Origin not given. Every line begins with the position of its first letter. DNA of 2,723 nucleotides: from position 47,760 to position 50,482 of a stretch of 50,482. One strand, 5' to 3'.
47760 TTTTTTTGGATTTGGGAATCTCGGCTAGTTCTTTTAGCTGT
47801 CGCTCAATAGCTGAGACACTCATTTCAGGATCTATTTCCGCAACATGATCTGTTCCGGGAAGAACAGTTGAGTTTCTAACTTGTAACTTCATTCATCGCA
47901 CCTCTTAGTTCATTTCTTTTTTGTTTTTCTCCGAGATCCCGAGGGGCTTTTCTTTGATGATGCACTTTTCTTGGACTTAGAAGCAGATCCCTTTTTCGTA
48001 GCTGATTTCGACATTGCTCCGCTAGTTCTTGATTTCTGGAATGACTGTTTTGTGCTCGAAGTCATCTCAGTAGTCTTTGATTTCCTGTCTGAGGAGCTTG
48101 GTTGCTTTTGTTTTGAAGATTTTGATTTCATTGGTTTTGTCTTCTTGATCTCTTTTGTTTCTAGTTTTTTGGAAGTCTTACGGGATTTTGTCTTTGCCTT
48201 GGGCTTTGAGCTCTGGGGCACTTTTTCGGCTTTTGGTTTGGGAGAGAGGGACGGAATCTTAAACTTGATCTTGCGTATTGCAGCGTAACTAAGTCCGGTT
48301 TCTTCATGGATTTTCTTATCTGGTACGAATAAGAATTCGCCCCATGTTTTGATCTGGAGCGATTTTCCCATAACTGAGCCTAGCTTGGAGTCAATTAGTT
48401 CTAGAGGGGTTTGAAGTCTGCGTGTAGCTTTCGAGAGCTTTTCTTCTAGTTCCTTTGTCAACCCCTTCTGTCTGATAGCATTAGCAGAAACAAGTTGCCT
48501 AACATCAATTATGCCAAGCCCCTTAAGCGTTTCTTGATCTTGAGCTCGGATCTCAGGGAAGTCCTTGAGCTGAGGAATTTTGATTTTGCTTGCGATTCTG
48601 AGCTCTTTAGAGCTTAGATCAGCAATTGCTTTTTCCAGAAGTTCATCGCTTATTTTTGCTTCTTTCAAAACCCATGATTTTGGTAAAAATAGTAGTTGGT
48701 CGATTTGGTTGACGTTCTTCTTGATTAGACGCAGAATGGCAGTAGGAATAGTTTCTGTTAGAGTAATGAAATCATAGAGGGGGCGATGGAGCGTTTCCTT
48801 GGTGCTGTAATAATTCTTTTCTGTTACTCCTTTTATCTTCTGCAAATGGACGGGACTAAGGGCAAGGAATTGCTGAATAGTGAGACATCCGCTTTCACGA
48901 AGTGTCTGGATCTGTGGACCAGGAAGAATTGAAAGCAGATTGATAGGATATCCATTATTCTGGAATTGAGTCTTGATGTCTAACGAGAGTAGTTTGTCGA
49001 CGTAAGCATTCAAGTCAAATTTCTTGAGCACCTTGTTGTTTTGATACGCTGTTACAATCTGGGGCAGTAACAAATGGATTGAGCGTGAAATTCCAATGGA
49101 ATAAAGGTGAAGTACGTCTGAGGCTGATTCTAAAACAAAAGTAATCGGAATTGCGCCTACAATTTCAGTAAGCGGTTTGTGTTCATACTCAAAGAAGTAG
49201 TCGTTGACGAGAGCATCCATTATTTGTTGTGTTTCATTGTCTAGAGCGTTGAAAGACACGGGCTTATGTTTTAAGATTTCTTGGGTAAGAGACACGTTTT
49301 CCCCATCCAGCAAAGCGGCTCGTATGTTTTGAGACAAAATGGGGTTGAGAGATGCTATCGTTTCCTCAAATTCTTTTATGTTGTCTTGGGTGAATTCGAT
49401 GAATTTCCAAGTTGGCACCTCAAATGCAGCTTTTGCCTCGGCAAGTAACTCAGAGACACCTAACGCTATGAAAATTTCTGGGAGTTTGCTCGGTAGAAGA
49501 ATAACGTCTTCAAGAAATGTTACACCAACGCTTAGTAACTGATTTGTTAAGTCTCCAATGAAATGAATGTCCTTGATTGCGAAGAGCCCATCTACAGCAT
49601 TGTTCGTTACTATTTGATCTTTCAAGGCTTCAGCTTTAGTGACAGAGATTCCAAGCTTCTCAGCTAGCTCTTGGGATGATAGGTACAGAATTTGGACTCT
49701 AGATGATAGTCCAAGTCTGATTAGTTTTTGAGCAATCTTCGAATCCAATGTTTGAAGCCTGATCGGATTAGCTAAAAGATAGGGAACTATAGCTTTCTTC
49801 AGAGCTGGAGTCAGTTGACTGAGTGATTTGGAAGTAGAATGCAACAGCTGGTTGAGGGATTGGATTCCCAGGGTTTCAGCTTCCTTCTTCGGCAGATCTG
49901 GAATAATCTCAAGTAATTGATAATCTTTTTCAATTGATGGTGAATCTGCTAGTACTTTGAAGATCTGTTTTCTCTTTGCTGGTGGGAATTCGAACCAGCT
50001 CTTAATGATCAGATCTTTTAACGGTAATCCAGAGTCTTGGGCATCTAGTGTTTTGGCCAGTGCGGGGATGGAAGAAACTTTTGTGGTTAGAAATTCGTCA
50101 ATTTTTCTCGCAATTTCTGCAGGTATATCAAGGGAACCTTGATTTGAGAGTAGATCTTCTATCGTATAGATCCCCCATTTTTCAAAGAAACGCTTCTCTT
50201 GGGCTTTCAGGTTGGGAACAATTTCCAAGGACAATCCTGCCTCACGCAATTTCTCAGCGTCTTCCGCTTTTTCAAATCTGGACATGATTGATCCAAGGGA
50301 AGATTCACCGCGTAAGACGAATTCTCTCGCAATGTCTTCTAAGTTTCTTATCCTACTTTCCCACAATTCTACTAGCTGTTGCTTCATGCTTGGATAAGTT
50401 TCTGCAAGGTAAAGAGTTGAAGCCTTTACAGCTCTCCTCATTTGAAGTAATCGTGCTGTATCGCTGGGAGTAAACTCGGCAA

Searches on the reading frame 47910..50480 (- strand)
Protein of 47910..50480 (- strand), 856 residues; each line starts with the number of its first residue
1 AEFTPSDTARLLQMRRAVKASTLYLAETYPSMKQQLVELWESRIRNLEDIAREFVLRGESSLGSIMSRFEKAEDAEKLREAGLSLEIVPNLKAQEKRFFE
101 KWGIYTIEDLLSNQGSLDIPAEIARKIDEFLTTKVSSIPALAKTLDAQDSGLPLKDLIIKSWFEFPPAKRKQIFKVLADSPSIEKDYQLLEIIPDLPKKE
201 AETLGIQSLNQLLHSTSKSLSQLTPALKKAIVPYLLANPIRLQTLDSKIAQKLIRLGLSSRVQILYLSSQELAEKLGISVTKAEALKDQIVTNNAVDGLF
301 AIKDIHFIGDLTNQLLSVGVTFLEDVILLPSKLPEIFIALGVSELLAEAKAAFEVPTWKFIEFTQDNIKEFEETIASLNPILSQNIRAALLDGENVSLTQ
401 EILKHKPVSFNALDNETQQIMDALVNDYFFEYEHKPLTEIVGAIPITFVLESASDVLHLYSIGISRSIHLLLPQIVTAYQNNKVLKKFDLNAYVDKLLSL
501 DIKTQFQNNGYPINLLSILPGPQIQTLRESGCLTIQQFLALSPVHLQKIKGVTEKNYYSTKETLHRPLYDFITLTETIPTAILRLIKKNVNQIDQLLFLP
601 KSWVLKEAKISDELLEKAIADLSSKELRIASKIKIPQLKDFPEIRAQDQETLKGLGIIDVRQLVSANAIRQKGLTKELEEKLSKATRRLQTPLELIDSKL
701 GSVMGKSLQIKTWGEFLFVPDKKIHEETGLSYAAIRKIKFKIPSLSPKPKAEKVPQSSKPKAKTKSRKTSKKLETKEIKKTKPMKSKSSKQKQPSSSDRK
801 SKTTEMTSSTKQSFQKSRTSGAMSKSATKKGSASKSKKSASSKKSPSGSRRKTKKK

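Call 8: search_protein_families(library=pfam, proteins=[window:47910-50480:-], max_evalue=0.1)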
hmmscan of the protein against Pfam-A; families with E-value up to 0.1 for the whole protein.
window:47910-50480:- (856 aa): 3 families
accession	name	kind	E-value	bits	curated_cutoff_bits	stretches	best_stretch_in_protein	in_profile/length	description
PF14520.12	HHH_5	-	0.0031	18.4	27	0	526-555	17-46/57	Helix-hairpin-helix domain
PF04994.19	TfoX_C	-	0.025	15.1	23.1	0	85-111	5-31/81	TfoX C-terminal domain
PF23704.1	WH_GTF3C1_N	-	0.071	13.9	27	0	202-291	18-98/101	General transcription factor 3C polypeptide 1, winged-helix domain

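Call 9: search_protein_families(library=ncbifam, proteins=[window:47910-50480:-], max_evalue=0.1)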
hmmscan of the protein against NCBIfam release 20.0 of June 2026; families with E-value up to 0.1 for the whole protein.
window:47910-50480:- (856 aa): 2 families
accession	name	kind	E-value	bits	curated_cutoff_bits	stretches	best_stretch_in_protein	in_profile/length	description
NF003301.0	PRK04301.1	equivalog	0.0066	15.7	259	0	242-290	10-58/316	DNA repair and recombination protein RadA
NF011044.0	PRK14474.1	equivalog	0.058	12.8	339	0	155-195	177-217/258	F0F1 ATP synthase subunit B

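Call 13: find_homologous_proteins(query=window:47910-50480:-, max_evalue=0.001)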
Query window:47910-50480:-: 8000 candidates shared short words with the query, none scored E <= 0.001.

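Call 19: find_homologous_proteins(query=window:48246-50480:-, max_evalue=0.001)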
Query seq(745 aa): 8000 candidates shared short words with the query, none scored E <= 0.001.

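Call 38: search_protein_representatives(protein=window:48255-50480:-)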
Query: 742 residues. Proteins with E-value up to 0.001 (for the whole library): 6; up to 1e-10: 3; up to 1e-30: 1. The best 6 are listed.
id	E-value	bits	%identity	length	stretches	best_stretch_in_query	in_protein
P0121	4.2e-291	983.6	59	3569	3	1-741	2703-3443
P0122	4.8e-11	58.2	26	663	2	459-740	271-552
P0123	6.5e-11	57.7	28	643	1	466-740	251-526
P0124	2.7e-06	42.5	24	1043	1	458-740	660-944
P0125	4.5e-06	41.7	25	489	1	510-742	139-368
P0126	8.1e-05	37.6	22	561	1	444-740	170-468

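Call 39: search_protein_families(library=pfam, proteins=[P0121], max_evalue=0.01)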
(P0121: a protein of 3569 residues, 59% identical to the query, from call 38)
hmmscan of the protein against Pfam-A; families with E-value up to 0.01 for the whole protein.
P0121 (3569 aa): 8 families
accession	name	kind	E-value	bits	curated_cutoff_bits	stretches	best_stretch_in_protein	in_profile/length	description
PF09239.17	Topo-VIb_trans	-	1.5e-55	187.7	24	1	388-553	1-159/159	Topoisomerase VI B subunit, transducer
PF14520.12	HHH_5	-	3.8e-23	82.2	27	2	2942-2990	5-53/57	Helix-hairpin-helix domain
PF21794.3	RAD51D_N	-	1.2e-21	77.1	27.3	1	1997-2031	19-53/60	RAD51D, N-terminal domain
PF03118.21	RNA_pol_A_CTD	-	4.1e-06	26.9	23.8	0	1998-2033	28-63/67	Bacterial RNA polymerase, alpha chain C terminal domain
PF04994.19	TfoX_C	-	6.3e-06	26.7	23.1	0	3339-3371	4-36/81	TfoX C-terminal domain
PF20451.3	Calmod_bind_M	-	1.8e-05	25.7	24.5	0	1997-2034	21-63/67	Calmodulin binding protein central domain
PF14229.12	DUF4332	-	0.00076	20.1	23.2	0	3345-3375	2-32/122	Domain of unknown function (DUF4332)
PF02518.31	HATPase_c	-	0.0033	18.3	26.4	0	75-186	10-94/111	Histidine kinase-, DNA gyrase B-, and HSP90-like ATPase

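Call 46: find_encoding_contigs(protein=P0121, flank=6000, max_places=2)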
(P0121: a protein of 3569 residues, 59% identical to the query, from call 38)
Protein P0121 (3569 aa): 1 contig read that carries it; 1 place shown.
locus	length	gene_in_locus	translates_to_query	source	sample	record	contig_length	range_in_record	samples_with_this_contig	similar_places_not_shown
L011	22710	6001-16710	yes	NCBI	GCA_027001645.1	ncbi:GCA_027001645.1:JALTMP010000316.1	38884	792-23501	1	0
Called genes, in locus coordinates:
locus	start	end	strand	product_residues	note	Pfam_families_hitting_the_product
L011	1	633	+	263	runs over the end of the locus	PF13240:Zn_Ribbon_1 (weak)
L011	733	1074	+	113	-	-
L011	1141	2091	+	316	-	PF00753:Lactamase_B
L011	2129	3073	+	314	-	PF01933:CofD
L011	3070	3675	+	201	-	PF01983:CofC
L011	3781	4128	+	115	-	PF09845:OapC (weak)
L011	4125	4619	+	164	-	PF00004:AAA (weak), PF13207:AAA_17, PF13238:AAA_18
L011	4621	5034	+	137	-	PF03692:CxxCxxCC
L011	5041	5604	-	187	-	PF00293:NUDIX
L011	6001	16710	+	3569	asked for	PF09239:Topo-VIb_trans, PF03118:RNA_pol_A_CTD (faint), PF04994:TfoX_C (faint), PF14520:HHH_5 (faint), PF20451:Calmod_bind_M (faint), PF21794:RAD51D_N (faint), PF26169:HHH_XRCC3_RpoA (faint)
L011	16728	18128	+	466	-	PF04406:TP6A_N, PF21180:TOP6A-Spo11_Toprim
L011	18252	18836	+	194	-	-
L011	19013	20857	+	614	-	PF13401:AAA_22 (faint), PF01935:DUF87, PF10412:TrwB_AAD_bind (weak)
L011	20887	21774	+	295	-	-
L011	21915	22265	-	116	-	PF12840:HTH_20 (weak), PF01022:HTH_5 (weak), PF01047:MarR (weak), PF13601:HTH_34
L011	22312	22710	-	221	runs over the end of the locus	-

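Call 49: search_solved_structures(query=P0121, max_evalue=0.001, show_alignments=1)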
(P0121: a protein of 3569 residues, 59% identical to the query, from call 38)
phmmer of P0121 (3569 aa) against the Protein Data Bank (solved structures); distinct sequences matched with E-value up to 0.001: 5.
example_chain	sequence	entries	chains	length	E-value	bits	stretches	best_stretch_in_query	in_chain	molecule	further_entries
2zbk_B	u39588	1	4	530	2.8e-93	316.1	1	48-572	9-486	Type 2 DNA topoisomerase 6 subunit B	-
1mx0_A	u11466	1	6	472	7e-91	308.1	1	48-553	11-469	Type II DNA topoisomerase VI subunit B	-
1z59_A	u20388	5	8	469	7e-91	308.1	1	49-553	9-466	Type II DNA topoisomerase VI subunit B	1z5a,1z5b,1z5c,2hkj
1mu5_A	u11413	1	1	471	7.2e-91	308.1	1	48-553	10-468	Type II DNA topoisomerase VI Subunit B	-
2q2e_B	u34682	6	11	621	2.4e-64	220.1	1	45-574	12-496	Type 2 DNA topoisomerase 6 subunit B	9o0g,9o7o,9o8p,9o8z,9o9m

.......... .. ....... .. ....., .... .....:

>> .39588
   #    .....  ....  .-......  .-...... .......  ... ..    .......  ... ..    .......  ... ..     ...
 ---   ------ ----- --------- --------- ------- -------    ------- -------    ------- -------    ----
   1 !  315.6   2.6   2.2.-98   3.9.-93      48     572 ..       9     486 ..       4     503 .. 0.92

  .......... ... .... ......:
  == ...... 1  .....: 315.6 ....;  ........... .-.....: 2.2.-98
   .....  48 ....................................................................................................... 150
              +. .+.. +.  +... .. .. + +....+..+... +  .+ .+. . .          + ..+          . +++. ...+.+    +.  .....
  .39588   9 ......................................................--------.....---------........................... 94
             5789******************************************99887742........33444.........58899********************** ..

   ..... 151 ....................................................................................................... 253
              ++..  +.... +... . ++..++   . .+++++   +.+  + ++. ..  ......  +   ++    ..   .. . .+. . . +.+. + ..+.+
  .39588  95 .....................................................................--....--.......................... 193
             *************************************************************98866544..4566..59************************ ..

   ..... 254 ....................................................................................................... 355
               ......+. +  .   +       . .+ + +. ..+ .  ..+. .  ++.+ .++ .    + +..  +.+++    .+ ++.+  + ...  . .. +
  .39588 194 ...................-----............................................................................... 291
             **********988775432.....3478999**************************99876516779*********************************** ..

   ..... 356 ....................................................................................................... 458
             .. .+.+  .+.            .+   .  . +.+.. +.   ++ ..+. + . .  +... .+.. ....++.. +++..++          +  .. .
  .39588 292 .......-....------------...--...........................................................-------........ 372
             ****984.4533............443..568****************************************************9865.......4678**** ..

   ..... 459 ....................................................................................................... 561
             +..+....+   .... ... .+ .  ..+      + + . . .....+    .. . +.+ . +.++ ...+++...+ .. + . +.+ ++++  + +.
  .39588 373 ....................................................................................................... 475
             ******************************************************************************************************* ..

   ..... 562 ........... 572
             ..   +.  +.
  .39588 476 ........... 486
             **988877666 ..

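Call 70: predict_structure(alignment_id=A2)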
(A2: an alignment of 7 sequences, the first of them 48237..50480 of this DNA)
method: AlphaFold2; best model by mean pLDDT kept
length: 748 residues; sequences in the alignment: 7
mean_pLDDT: 58.4   pTM: 0.46
mean pLDDT of the five models: 58.4, 56.4, 54.8, 51.9, 50.8
residues with pLDDT >= 90: 50; 70-90: 212; 50-70: 178; < 50: 308
segments of 3 or more residues with pLDDT < 50: 1-3, 8-10, 14-16, 55-128, 198-244, 291-440, 473-482
pLDDT, mean of each block of 10 residues (from residue 1): 47 51 63 61 52 45 34 34 31 33 31 37 47 57 60 59 63 63 53 51 40 38 39 34 50 56 61 74 63 31 31 33 29 33 32 26 29 32 29 32 29 35 39 39 72 81 73 44 51 56 69 88 84 86 70 82 88 84 87 92 92 91 83 82 87 80 69 77 89 89 88 89 88 89 71
secondary structure, 60 per line:
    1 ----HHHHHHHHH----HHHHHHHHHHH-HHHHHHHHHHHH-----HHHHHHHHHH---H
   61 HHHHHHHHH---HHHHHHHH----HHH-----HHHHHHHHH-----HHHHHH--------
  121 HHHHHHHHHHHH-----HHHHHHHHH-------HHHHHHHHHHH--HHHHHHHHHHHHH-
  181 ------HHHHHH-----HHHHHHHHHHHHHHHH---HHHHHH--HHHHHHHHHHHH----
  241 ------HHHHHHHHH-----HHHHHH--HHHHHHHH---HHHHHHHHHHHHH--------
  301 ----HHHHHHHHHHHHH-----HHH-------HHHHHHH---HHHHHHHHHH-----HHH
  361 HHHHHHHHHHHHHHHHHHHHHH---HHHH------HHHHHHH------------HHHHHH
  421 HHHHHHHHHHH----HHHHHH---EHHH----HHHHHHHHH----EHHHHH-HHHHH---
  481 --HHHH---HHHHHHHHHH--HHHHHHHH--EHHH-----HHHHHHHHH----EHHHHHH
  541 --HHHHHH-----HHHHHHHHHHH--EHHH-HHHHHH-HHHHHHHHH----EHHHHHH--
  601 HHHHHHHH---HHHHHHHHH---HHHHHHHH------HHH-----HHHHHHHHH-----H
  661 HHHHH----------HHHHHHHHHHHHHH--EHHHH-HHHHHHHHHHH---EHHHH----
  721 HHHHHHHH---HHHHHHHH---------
elements in order (helices of 4 or more, strands of 3 or more residues): H5-13 H18-28 H30-41 H47-56 H60-69 H73-80 H93-101 H107-112 H121-132 H138-146 H154-164 H167-179 H187-192 H198-213 H217-222 H225-236 H247-255 H261-266 H269-276 H280-292 H305-317 H333-339 H343-352 H358-382 H386-389 H396-402 H415-431 H436-441 H453-461 H467-471 H473-477 H483-486 H490-499 H502-509 H521-529 H535-540 H543-548 H554-564 H572-577 H579-587 H593-598 H601-608 H612-620 H624-631 H646-654 H660-665 H676-689 H693-696 H698-708 H713-716 H721-728 H732-739
